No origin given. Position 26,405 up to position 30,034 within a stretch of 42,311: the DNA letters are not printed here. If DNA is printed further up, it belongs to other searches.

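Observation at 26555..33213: Tandem, translationally coupled zinc-ribbon / cyclase / STAND / TPR paralogs that lack the usual HTH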

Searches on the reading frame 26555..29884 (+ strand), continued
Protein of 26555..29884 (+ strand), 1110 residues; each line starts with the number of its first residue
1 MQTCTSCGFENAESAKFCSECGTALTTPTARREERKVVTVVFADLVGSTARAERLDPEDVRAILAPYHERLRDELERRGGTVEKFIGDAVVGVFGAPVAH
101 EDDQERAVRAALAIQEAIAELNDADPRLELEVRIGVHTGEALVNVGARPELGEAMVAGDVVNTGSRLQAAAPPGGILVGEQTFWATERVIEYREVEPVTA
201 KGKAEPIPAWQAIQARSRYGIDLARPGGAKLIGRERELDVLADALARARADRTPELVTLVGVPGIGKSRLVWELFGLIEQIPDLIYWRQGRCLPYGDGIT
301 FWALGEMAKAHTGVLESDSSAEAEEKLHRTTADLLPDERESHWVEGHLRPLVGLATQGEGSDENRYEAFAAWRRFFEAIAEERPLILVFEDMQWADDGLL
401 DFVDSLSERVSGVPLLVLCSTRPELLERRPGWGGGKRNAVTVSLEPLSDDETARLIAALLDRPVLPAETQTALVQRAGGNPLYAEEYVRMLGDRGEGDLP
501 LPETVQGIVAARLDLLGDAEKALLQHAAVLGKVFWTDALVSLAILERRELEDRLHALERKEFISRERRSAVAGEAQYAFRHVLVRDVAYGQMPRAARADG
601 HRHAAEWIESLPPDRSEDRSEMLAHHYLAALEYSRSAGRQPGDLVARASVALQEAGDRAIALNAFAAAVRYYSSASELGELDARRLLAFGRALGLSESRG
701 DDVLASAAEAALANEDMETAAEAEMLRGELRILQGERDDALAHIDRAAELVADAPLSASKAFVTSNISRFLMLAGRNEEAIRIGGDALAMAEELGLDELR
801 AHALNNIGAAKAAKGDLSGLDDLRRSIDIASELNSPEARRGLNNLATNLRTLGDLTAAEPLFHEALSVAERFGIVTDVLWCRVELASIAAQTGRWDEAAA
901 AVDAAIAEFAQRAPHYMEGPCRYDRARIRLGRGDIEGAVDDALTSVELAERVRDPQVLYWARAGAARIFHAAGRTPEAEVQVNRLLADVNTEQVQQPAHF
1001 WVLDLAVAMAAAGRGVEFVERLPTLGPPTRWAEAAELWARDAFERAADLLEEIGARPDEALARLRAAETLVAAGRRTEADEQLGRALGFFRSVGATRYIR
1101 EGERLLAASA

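Call 13: find_encoding_contigs(protein=P0008, flank=10000, max_places=3)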
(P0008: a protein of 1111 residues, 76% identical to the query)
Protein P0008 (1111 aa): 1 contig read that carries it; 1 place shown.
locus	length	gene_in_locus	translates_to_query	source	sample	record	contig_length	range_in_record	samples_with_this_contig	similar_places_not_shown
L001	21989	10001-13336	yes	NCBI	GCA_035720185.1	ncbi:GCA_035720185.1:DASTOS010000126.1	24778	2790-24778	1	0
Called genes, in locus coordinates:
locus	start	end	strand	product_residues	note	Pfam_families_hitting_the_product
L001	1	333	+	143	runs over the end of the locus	PF02823:ATP-synt_DE_N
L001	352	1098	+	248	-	PF00149:Metallophos, PF12850:Metallophos_2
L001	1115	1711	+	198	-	PF14597:Lactamase_B_5 (weak)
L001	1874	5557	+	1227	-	PF02574:S-methyl_trans, PF00809:Pterin_bind, PF02607:B12-binding_2, PF02310:B12-binding, PF02965:Met_synt_B12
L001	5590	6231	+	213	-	-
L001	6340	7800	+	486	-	PF05977:MFS_3, PF07690:MFS_1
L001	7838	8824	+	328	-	PF03308:MeaB, PF13401:AAA_22 (faint), PF03029:ATP_bind_1 (faint)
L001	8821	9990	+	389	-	PF00291:PALP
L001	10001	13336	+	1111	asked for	PF00211:Guanylate_cyc, PF13240:Zn_Ribbon_1 (weak), PF13191:AAA_16, PF13424:TPR_12 (faint)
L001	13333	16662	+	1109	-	PF00211:Guanylate_cyc, PF13240:Zn_Ribbon_1 (weak), PF24463:DUF7577 (weak), PF13191:AAA_16, PF13424:TPR_12 (faint)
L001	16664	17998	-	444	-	PF00753:Lactamase_B, PF00581:Rhodanese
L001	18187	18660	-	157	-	PF07987:DUF1775 (faint)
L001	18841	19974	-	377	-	PF02771:Acyl-CoA_dh_N, PF02770:Acyl-CoA_dh_M, PF00441:Acyl-CoA_dh_1, PF08028:Acyl-CoA_dh_2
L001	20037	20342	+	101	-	PF14864:Alkyl_sulf_C, PF02036:SCP2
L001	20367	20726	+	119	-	PF04020:Phage_holin_4_2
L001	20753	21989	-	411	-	PF02786:CPSase_L_D2, PF02785:Biotin_carb_C, PF00364:Biotin_lipoyl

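Call 14: find_encoding_contigs(protein=P0028, flank=10000, max_places=3)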
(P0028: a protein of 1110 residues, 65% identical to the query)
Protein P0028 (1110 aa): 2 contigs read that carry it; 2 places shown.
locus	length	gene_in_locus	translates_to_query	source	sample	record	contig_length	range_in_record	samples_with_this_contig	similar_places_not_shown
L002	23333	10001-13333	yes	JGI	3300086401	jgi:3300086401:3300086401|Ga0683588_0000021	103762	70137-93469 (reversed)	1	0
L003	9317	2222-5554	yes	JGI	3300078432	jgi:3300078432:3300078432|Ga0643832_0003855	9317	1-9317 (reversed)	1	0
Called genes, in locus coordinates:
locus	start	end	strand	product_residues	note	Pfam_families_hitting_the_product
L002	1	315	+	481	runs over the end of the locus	PF02874:ATP-synt_ab_N, PF00006:ATP-synt_ab, PF22919:ATP-synt_VA_C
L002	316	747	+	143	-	PF02823:ATP-synt_DE_N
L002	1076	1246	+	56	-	-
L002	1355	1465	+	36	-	-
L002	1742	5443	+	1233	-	PF02574:S-methyl_trans, PF00809:Pterin_bind, PF02607:B12-binding_2, PF02310:B12-binding, PF02965:Met_synt_B12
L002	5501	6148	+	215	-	-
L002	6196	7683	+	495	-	PF05977:MFS_3, PF07690:MFS_1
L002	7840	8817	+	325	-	PF03308:MeaB, PF03029:ATP_bind_1 (faint)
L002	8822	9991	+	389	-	PF00291:PALP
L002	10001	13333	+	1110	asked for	PF00211:Guanylate_cyc, PF13240:Zn_Ribbon_1 (weak), PF24463:DUF7577 (weak), PF13191:AAA_16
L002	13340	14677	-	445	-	PF00753:Lactamase_B, PF00581:Rhodanese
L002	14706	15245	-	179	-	-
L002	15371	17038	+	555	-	PF00496:SBP_bac_5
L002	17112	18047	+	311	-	PF19300:BPD_transp_1_N, PF00528:BPD_transp_1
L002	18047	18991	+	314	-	PF12911:OppC_N, PF00528:BPD_transp_1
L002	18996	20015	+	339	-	PF00005:ABC_tran, PF02463:SMC_N (weak), PF08352:oligo_HPY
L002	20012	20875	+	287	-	PF00005:ABC_tran, PF13304:AAA_21 (faint), PF08352:oligo_HPY (weak)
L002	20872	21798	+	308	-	-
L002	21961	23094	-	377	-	PF02771:Acyl-CoA_dh_N, PF02770:Acyl-CoA_dh_M, PF00441:Acyl-CoA_dh_1, PF08028:Acyl-CoA_dh_2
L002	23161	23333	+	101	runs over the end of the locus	PF14864:Alkyl_sulf_C (weak), PF02036:SCP2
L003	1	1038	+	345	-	?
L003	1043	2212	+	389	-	PF00291:PALP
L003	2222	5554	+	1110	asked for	PF00211:Guanylate_cyc, PF13240:Zn_Ribbon_1 (weak), PF24463:DUF7577 (weak), PF13191:AAA_16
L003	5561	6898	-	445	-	PF00753:Lactamase_B, PF00581:Rhodanese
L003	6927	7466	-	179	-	-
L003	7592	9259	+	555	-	PF00496:SBP_bac_5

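Call 16: search_solved_structures(query=window:27200-29884:+, max_evalue=0.01, show_alignments=2)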
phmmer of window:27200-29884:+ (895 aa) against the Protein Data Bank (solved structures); distinct sequences matched with E-value up to 0.01: 0.

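Call 17: search_protein_families(library=padloc, proteins=[window:26555-29884:+], max_evalue=0.01)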
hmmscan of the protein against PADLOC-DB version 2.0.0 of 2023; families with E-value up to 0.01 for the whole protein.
window:26555-29884:+ (1110 aa): 8 families
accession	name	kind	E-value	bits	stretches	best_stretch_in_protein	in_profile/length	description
PDLC00734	PycC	-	2.3e-15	54.6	1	32-168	184-321/374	Pycsar cyclase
PDLC02367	PycC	-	3.4e-12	44.3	1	38-211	44-206/226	-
PDLC00765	PycC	-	1.3e-07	29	1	38-186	258-412/477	Pycsar cyclase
PDLC02370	PycC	-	7.4e-07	26.8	1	34-205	78-255/340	-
PDLC00766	PycC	-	4.3e-06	24.3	1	38-121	44-123/232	Pycsar cyclase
PDLC02366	PycC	-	5.2e-06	23.7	1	33-185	273-432/486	-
PDLC02369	PycC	-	1.2e-05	23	1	36-183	45-188/248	-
PDLC00762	PycC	-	0.0002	18.3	1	97-180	113-200/508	Pycsar cyclase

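Call 34: find_encoding_contigs(protein=P0013, flank=8000, max_places=2)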
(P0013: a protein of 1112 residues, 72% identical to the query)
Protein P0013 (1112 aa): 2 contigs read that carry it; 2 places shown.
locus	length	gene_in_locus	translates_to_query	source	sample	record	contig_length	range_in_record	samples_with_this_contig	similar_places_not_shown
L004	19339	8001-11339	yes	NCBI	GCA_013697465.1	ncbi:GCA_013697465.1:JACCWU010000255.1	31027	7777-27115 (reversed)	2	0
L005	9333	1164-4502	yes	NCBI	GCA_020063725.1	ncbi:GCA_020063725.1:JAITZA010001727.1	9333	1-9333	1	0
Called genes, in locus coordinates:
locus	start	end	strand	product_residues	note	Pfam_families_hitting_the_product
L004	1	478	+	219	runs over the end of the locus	-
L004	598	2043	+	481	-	PF05977:MFS_3, PF07690:MFS_1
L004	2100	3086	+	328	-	PF03308:MeaB, PF03029:ATP_bind_1 (weak)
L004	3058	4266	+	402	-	PF00291:PALP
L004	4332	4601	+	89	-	PF23855:DUF7218, PF07498:Rho_N (weak)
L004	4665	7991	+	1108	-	PF00211:Guanylate_cyc, PF13240:Zn_Ribbon_1, PF24463:DUF7577 (weak), PF13191:AAA_16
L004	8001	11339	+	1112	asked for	PF00211:Guanylate_cyc, PF13248:Zn_ribbon_3 (weak), PF24463:DUF7577 (weak), PF13191:AAA_16, PF13424:TPR_12 (faint)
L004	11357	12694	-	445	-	PF00753:Lactamase_B, PF00581:Rhodanese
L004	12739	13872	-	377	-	PF02771:Acyl-CoA_dh_N, PF02770:Acyl-CoA_dh_M, PF00441:Acyl-CoA_dh_1, PF08028:Acyl-CoA_dh_2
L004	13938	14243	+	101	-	PF02036:SCP2, PF14864:Alkyl_sulf_C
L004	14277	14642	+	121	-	PF04020:Phage_holin_4_2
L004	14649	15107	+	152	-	PF10027:DUF2269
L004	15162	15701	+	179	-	PF10027:DUF2269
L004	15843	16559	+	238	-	PF00561:Abhydrolase_1 (weak), PF12697:Abhydrolase_6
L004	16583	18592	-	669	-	PF00289:Biotin_carb_N, PF02222:ATP-grasp (weak), PF02786:CPSase_L_D2, PF07478:Dala_Dala_lig_C (weak), PF02785:Biotin_carb_C, PF25917:BSH_RND (faint), PF00364:Biotin_lipoyl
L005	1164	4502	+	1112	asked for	PF00211:Guanylate_cyc, PF13248:Zn_ribbon_3 (weak), PF24463:DUF7577 (weak), PF13191:AAA_16, PF13424:TPR_12 (faint)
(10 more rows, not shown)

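Call 35: find_encoding_contigs(protein=P0029, flank=8000, max_places=2)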
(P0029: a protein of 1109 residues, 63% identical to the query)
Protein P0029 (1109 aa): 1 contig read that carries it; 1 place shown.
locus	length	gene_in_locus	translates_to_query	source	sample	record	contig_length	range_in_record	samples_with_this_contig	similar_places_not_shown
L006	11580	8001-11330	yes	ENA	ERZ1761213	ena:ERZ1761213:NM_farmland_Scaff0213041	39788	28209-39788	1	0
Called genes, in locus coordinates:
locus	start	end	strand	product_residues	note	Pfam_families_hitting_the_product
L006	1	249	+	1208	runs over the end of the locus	PF02574:S-methyl_trans, PF00809:Pterin_bind, PF02607:B12-binding_2, PF02310:B12-binding, PF02965:Met_synt_B12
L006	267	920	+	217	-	-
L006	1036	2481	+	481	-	PF05977:MFS_3, PF07690:MFS_1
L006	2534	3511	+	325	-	PF03308:MeaB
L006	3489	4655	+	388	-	PF00291:PALP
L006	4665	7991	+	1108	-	PF00211:Guanylate_cyc, PF13240:Zn_Ribbon_1 (weak), PF13191:AAA_16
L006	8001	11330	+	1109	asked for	PF00211:Guanylate_cyc, PF13240:Zn_Ribbon_1 (weak), PF24463:DUF7577 (faint), PF13191:AAA_16, PF13424:TPR_12 (faint)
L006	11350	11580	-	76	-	?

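Call 37: find_related_loci(query=window:26555-29884:+, collection=genome_contigs, flank=5000)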
Query window:26555-29884:+ (1110 aa) in genome_contigs; peptide patterns used: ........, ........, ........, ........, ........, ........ (x = any residue, [..] = any of these).
600 stretches matched a pattern (row limit reached: there are more); 586 encode a relative of the query (tblastn E <= 1e-3); the best 80 are kept; 79 distinct loci.
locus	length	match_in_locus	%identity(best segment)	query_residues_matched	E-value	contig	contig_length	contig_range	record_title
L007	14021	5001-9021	67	4-1110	0e+0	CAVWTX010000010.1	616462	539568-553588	MAG: uncultured Thermoleophilia bacterium isolate MFD00962.bin.2.40 genome assembly, contig: contig_20074, whole genome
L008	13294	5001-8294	52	4-1107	0e+0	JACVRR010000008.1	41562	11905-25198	MAG: Thermoleophilia bacterium isolate Co-bin15 k141_7017534_length_41562_cov_19.9982, whole genome shotgun sequence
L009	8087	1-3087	51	62-1107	0e+0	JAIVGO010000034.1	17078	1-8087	MAG: Actinomycetota bacterium isolate MAG113 MTG113_814, whole genome shotgun sequence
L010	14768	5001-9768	47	31-1106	0e+0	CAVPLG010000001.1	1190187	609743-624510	MAG: uncultured Actinomycetes bacterium isolate MFD00392.bin.2.113 genome assembly, contig: contig_1082, whole genome sh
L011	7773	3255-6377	44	1-1022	0e+0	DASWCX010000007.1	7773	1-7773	MAG TPA_asm: Actinomycetota bacterium isolate SMAG_U2720 k141_1282591, whole genome shotgun sequence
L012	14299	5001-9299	50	32-1110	0e+0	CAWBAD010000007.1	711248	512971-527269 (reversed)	MAG: uncultured Actinomycetes bacterium isolate MFD02809.bin.2.71 genome assembly, contig: contig_43584, whole genome sh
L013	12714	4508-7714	43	3-1062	0e+0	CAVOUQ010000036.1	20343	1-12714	MAG: uncultured Actinomycetes bacterium isolate MFD10007.bin.2.82 genome assembly, contig: contig_64976, whole genome sh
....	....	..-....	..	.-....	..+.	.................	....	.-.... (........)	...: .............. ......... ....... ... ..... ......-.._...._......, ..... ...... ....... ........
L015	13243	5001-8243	43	3-1075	0e+0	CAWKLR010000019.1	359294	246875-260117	MAG: uncultured Actinomycetes bacterium isolate MFD08497.bin.2.61 genome assembly, contig: contig_5105, whole genome sho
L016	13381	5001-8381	43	3-1106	0e+0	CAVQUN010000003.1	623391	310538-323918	MAG: uncultured Actinomycetes bacterium isolate MFD10007.bin.1.78 genome assembly, contig: contig_18040, whole genome sh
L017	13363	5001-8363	40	3-1107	0e+0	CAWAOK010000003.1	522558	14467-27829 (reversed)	MAG: uncultured Gaiellaceae bacterium isolate MFD02840.bin.2.267 genome assembly, contig: contig_105760, whole genome sh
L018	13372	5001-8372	44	1-1107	0e+0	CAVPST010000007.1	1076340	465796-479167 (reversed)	MAG: uncultured Thermoleophilia bacterium isolate MFD00031.bin.2.92 genome assembly, contig: contig_8954, whole genome s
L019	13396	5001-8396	41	4-1106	0e+0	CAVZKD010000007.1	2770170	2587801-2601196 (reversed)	MAG: uncultured Actinomycetes bacterium isolate MFD00962.bin.2.293 genome assembly, contig: contig_29796, whole genome s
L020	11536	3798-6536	46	1-902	0e+0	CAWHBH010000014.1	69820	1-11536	MAG: uncultured Thermoleophilia bacterium isolate MFD00962.bin.2.277 genome assembly, contig: contig_139149, whole genom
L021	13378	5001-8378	42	8-1107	0e+0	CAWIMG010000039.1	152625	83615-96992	MAG: uncultured Actinomycetes bacterium isolate MFD04428.bin.2.23 genome assembly, contig: contig_9960, whole genome sho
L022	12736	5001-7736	45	1-898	0e+0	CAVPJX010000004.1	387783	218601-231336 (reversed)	MAG: uncultured Actinomycetes bacterium isolate MFD10007.bin.1.62 genome assembly, contig: contig_30754, whole genome sh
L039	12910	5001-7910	40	4-961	6e-176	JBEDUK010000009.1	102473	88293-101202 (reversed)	MAG: Actinomycetota bacterium isolate Bin.020.pasture_P3 k127_1503165, whole genome shotgun sequence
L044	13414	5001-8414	36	3-1110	3e-151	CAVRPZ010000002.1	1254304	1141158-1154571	MAG: uncultured Actinomycetes bacterium isolate MFD05176.bin.2.125 genome assembly, contig: contig_2055, whole genome sh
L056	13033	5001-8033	36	4-990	1e-148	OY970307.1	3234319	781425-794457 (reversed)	MAG: Candidatus Dormibacteraeota bacterium isolate MFD04463.bin.c.11 genome assembly, chromosome: 1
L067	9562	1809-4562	38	4-898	1e-146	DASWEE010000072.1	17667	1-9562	MAG TPA_asm: Gaiellaceae bacterium isolate SMAG_U2754 k141_18685, whole genome shotgun sequence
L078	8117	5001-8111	37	3-1020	3e-145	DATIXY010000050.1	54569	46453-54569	MAG TPA_asm: Gaiellaceae bacterium isolate SMAG_U15261 k141_3298578, whole genome shotgun sequence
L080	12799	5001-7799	38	3-903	7e-145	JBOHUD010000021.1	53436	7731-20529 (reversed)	MAG: Candidatus Dormibacteria bacterium isolate TC-B3_metabat2.bin.14 k127_146948, whole genome shotgun sequence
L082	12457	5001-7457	40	4-806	3e-145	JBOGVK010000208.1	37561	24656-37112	MAG: Actinomycetota bacterium isolate TC-S_metawrap_bin.157 k127_937632, whole genome shotgun sequence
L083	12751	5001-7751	39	4-898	8e-145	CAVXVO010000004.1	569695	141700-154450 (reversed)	MAG: uncultured Actinomycetes bacterium isolate MFD06714.bin.1.149 genome assembly, contig: contig_22199, whole genome s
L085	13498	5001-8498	34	4-1099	9e-145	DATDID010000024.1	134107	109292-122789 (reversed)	MAG TPA_asm: Candidatus Dormiibacterota bacterium isolate SMAG_U295 k141_401229, whole genome shotgun sequence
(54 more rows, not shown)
